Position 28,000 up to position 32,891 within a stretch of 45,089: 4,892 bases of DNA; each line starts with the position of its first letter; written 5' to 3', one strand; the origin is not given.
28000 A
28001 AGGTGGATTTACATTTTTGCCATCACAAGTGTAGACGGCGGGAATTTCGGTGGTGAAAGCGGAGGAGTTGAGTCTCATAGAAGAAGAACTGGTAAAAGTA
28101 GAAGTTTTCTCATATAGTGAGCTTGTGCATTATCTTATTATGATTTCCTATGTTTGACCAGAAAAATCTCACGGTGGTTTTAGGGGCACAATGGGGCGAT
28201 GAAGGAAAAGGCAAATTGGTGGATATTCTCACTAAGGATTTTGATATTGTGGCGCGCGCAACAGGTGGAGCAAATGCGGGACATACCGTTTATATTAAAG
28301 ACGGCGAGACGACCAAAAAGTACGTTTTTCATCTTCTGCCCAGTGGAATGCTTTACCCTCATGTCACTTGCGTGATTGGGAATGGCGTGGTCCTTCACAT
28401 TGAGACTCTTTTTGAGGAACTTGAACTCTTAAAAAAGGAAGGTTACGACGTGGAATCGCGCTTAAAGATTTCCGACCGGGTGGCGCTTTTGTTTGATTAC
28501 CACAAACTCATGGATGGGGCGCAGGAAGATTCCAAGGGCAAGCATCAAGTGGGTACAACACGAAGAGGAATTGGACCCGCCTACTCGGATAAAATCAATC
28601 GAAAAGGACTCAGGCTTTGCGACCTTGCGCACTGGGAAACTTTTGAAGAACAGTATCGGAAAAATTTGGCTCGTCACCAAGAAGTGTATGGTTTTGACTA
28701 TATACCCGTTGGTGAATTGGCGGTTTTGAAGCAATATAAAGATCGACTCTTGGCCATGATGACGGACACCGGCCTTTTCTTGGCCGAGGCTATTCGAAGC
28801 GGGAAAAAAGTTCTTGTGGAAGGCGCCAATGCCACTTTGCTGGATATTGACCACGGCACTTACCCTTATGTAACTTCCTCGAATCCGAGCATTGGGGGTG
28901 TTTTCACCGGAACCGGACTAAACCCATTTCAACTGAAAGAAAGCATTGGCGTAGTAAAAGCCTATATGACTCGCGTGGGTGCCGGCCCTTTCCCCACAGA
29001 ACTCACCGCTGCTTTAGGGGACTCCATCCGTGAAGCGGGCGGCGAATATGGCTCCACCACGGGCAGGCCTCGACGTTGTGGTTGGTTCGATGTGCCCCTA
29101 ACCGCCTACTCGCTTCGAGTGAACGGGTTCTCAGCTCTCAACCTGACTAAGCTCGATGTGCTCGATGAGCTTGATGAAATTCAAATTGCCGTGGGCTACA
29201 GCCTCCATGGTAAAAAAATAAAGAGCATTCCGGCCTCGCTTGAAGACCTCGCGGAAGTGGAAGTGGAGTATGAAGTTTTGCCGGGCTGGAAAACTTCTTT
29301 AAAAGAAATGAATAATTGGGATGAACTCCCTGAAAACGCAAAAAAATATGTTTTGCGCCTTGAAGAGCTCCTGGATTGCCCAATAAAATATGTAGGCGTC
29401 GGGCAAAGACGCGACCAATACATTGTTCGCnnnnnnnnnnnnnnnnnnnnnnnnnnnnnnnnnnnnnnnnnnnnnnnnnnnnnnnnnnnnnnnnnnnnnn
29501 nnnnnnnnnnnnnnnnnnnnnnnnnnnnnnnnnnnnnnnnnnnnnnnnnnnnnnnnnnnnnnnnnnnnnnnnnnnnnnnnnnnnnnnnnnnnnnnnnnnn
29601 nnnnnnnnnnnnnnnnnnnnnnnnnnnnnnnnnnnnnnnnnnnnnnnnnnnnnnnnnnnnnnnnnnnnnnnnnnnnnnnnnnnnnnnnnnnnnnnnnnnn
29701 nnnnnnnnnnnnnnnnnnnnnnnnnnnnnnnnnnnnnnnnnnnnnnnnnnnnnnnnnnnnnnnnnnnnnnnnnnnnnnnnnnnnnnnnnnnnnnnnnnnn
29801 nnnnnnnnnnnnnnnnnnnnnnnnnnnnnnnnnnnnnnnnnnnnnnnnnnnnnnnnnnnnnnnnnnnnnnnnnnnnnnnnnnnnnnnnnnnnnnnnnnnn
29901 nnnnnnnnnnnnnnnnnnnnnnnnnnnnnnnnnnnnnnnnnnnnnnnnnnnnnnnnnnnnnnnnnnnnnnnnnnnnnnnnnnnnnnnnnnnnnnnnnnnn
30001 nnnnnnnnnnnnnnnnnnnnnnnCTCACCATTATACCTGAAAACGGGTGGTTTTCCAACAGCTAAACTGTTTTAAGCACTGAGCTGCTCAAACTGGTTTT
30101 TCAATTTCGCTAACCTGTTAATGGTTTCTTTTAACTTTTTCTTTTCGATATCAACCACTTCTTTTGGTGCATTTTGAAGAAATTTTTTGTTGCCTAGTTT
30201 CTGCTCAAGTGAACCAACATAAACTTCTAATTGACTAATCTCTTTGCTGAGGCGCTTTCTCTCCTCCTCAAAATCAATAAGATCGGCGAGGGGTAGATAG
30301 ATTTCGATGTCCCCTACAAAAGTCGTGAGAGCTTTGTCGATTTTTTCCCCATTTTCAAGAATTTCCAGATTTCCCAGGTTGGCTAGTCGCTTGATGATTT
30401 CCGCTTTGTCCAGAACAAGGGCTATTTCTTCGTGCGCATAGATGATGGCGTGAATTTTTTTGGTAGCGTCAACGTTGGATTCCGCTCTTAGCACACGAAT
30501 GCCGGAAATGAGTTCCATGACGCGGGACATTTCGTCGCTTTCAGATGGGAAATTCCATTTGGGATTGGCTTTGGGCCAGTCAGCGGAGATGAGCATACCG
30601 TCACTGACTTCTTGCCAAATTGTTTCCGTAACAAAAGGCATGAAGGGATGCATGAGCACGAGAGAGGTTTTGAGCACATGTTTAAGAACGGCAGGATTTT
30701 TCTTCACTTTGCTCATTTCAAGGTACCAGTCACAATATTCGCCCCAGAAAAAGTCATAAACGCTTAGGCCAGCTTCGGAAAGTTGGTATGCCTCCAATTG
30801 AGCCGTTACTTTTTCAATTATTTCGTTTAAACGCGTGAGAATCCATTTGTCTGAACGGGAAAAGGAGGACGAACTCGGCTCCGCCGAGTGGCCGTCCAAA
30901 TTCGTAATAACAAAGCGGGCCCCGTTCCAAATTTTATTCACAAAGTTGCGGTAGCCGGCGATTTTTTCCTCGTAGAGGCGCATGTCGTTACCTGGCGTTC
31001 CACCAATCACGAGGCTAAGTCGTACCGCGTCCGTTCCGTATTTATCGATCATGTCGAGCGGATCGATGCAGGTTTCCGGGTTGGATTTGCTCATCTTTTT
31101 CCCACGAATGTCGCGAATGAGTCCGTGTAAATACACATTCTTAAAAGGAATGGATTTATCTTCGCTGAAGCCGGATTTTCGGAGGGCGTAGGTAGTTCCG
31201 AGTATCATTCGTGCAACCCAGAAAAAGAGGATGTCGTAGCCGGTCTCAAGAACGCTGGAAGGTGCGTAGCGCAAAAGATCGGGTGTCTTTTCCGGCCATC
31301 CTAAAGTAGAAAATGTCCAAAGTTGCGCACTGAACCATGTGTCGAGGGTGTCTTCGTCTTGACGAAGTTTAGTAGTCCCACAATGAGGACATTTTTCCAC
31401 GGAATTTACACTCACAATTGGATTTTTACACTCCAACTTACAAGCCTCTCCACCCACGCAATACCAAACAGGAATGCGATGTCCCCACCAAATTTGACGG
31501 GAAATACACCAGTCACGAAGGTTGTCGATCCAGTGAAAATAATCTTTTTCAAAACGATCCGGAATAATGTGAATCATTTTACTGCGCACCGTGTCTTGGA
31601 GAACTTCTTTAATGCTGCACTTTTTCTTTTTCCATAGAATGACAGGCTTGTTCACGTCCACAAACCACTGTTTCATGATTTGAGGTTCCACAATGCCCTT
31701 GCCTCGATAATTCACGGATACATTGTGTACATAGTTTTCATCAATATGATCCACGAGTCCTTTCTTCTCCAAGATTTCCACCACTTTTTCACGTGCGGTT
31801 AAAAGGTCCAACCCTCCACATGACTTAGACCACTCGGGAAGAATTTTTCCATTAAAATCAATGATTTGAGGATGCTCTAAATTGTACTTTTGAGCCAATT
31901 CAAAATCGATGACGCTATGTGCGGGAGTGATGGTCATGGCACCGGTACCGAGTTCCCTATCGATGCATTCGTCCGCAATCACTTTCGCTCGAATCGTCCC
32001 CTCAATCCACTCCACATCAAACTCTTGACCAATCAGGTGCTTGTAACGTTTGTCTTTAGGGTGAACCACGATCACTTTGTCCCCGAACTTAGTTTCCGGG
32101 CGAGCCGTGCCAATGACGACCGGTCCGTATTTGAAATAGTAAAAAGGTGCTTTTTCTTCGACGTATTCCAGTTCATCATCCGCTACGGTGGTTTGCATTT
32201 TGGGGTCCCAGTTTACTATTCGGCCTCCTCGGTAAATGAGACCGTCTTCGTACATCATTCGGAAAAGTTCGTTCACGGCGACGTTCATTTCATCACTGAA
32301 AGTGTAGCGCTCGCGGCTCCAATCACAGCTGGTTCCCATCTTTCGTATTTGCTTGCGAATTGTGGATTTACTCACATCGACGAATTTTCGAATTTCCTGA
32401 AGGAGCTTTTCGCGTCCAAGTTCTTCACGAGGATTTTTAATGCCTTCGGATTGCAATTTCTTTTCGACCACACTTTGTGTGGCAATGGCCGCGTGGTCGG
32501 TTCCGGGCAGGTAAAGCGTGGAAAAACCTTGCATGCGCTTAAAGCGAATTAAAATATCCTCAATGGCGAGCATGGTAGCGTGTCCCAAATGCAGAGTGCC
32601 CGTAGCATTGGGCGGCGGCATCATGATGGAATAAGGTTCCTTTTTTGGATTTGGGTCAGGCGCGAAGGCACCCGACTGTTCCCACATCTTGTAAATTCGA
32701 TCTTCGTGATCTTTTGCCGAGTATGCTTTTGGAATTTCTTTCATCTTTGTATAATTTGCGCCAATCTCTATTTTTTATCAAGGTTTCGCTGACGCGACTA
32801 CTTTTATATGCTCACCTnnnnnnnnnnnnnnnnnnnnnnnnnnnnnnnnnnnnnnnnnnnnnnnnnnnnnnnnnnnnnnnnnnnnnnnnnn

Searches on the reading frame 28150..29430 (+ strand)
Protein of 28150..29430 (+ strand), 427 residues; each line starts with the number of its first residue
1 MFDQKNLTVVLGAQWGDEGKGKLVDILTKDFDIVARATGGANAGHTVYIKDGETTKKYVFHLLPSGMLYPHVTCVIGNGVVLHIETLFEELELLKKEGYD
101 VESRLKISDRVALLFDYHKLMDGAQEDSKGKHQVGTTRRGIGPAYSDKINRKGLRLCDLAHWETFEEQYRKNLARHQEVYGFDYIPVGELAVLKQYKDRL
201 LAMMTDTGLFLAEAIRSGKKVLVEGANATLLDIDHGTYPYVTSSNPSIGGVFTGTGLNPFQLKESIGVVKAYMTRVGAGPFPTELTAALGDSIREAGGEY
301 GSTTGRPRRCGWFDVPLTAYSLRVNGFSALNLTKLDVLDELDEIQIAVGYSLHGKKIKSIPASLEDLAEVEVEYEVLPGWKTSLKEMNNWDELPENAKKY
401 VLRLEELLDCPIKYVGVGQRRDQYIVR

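Call 59: search_protein_families(library=pfam, proteins=[window:28150-29430:+], max_evalue=0.001)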
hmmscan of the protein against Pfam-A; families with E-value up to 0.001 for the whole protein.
window:28150-29430:+ (427 aa): 1 family
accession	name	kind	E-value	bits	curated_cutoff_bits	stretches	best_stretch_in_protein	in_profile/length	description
PF00709.27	Adenylsucc_synt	-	3.2e-174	580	27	1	9-425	1-416/416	Adenylosuccinate synthetase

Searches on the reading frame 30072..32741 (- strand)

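Call 59: search_protein_families(library=pfam, proteins=[window:30072-32741:-], max_evalue=0.001)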
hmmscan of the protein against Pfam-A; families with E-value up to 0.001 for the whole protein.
window:30072-32741:- (889 aa): 4 families
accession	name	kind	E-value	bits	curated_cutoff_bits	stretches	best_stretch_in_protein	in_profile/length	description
PF00133.28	tRNA-synt_1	-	3.3e-119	398.8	22.7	1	16-589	2-413/414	tRNA synthetases class I (I, L, M and V)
PF08264.19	Anticodon_1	-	3.9e-37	127.8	25.1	1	631-766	1-147/148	Anticodon-binding domain of tRNA ligase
PF09334.17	tRNA-synt_1g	-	4.7e-16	59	20.1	1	42-191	6-135/391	tRNA synthetases class I (M)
PF10458.14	Val_tRNA-synt_C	-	9.6e-14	51.8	25.9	1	823-887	1-65/66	Valyl tRNA synthetase tRNA binding arm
